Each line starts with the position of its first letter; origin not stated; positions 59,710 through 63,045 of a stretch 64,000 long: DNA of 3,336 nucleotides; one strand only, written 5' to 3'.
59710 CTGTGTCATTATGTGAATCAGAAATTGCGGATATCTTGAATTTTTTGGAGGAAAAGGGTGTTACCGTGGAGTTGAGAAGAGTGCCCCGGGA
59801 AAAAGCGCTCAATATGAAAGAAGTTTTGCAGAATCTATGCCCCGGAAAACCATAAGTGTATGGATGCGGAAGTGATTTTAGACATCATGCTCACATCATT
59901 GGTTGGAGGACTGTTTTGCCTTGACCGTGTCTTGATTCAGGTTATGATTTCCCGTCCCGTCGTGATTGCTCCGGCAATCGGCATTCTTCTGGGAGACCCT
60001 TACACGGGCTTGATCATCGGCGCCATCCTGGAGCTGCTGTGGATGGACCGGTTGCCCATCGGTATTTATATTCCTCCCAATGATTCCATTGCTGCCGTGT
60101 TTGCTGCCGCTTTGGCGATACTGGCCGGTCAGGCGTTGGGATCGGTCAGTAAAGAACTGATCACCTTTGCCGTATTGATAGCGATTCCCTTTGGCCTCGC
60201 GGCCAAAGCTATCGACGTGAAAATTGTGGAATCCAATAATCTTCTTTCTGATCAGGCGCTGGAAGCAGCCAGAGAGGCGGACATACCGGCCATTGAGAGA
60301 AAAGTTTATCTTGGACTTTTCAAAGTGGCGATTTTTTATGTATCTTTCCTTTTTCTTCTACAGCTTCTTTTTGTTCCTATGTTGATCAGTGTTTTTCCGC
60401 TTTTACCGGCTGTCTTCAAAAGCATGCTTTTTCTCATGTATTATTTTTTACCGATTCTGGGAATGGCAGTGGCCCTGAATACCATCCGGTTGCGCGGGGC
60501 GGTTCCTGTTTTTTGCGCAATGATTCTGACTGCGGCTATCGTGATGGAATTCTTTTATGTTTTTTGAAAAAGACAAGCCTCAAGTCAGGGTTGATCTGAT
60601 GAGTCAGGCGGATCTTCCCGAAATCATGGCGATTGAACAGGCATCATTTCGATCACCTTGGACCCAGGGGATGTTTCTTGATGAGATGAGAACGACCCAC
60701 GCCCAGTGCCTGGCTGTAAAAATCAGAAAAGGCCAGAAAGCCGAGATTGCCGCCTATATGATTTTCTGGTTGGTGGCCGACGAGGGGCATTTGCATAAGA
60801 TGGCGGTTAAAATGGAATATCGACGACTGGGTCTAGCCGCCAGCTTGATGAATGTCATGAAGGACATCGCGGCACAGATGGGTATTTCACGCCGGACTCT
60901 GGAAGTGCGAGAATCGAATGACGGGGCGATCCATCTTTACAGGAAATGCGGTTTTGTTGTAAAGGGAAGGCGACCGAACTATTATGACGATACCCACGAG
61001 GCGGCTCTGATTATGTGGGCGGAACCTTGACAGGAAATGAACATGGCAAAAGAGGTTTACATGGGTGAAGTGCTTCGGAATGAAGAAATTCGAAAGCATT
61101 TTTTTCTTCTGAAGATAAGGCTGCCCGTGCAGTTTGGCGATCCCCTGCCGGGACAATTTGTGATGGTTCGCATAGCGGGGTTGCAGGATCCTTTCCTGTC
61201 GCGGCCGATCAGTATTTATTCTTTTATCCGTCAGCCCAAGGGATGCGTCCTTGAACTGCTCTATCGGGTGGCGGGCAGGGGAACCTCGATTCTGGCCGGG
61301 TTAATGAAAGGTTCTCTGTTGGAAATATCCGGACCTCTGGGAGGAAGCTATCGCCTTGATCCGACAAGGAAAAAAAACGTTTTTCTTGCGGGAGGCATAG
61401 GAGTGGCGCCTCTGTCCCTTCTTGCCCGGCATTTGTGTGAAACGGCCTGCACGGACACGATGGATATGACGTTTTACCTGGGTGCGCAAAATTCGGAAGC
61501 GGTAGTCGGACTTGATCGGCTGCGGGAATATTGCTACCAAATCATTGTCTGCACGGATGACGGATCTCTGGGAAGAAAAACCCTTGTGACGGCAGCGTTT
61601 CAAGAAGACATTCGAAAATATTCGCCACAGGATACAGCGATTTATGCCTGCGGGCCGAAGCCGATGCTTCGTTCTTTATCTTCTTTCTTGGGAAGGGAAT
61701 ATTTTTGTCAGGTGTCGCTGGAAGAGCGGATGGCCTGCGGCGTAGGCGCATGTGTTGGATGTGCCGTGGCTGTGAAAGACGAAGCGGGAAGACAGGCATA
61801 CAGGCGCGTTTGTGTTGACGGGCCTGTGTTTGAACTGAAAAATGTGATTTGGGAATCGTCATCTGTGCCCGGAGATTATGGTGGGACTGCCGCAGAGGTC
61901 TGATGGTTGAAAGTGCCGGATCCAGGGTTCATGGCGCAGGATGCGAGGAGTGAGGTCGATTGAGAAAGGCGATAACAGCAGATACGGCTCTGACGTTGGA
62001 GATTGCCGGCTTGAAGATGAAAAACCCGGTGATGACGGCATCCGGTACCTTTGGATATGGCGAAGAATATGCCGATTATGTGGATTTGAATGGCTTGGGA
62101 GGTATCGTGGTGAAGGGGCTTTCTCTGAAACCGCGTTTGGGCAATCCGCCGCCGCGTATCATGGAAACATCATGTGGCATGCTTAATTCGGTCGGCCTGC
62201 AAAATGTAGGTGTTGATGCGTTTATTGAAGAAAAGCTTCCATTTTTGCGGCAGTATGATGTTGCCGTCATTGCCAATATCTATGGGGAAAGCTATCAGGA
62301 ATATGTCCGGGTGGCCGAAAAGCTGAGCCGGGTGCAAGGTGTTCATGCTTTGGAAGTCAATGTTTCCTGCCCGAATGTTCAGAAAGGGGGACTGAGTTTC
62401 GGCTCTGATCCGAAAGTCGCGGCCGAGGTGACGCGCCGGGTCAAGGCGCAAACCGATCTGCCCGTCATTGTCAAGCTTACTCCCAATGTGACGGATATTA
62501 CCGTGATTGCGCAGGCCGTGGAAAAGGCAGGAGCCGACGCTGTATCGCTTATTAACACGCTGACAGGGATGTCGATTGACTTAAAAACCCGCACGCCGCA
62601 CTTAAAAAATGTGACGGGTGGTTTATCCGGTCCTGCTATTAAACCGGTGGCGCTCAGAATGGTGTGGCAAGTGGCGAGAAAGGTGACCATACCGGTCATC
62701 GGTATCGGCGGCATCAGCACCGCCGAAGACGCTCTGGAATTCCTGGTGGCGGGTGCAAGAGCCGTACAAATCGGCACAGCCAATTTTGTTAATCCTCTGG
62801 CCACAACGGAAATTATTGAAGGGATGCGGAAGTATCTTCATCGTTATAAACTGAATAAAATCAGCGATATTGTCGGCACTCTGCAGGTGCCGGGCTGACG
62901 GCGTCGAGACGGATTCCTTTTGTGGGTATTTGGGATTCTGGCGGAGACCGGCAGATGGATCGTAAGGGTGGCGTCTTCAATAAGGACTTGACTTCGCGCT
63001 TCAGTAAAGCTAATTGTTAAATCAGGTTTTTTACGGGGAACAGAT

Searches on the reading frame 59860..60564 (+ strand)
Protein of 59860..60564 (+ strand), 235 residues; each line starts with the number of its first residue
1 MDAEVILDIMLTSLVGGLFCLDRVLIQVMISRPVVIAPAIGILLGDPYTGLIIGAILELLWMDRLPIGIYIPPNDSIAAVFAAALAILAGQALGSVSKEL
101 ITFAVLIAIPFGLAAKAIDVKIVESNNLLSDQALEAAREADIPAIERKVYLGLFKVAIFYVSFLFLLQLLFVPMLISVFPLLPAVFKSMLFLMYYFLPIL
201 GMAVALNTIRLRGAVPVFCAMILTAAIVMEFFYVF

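Call 34: search_protein_families(library=pfam, proteins=[window:59860-60564:+], max_evalue=0.00001)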
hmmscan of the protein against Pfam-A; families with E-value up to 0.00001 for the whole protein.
window:59860-60564:+ (235 aa): 1 family
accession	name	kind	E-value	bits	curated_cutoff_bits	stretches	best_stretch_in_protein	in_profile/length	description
PF03609.19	EII-Sor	-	3.8e-29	102.2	26.3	1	7-222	2-210/233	PTS system sorbose-specific iic component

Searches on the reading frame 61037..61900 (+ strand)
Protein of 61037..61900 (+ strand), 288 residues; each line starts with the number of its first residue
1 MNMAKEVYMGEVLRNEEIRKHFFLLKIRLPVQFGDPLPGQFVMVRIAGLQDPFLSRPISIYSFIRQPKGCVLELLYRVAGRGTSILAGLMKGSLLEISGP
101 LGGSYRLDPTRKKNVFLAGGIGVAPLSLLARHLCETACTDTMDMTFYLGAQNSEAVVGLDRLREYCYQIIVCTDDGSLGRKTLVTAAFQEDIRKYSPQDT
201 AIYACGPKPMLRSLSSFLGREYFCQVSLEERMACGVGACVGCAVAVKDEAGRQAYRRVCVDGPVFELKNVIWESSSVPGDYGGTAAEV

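Call 34: search_protein_families(library=pfam, proteins=[window:61037-61900:+], max_evalue=0.00001)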
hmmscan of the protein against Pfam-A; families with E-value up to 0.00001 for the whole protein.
window:61037-61900:+ (288 aa): 2 families
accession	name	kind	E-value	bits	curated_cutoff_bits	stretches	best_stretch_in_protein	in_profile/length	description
PF10418.14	DHODB_Fe-S_bind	-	1.2e-16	60.6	23.9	1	229-270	1-40/41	Iron-sulfur cluster binding domain of dihydroorotate dehydrogenase B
PF00175.26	NAD_binding_1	-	4.4e-09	37.4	22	1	116-213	1-106/109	Oxidoreductase NAD-binding domain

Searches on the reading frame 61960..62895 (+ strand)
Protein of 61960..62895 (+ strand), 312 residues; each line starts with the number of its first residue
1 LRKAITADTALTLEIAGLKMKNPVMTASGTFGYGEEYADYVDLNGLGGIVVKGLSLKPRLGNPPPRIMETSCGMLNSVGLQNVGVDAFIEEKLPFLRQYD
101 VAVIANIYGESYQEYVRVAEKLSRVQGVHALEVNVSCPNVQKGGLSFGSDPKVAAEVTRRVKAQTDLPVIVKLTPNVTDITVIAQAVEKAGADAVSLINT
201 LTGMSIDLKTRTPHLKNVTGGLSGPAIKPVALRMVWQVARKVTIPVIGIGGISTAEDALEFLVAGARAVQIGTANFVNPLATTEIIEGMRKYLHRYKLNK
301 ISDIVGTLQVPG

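Call 34: search_protein_families(library=pfam, proteins=[window:61960-62895:+], max_evalue=0.00001)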
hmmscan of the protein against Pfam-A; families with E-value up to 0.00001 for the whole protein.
window:61960-62895:+ (312 aa): 4 families
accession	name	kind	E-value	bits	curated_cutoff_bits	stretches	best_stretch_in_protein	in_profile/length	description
PF01180.27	DHO_dh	-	4.7e-87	292.3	27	1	11-293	2-291/291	Dihydroorotate dehydrogenase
PF01207.24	Dus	-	4.3e-09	36.4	20.4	1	103-283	56-225/311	Dihydrouridine synthase (Dus)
PF00977.27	His_biosynth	-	5.2e-06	26.5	23.6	0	228-287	58-117/228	Histidine biosynthesis protein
PF03060.21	NMO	-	6.6e-06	26.2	28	0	219-275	167-225/331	Nitronate monooxygenase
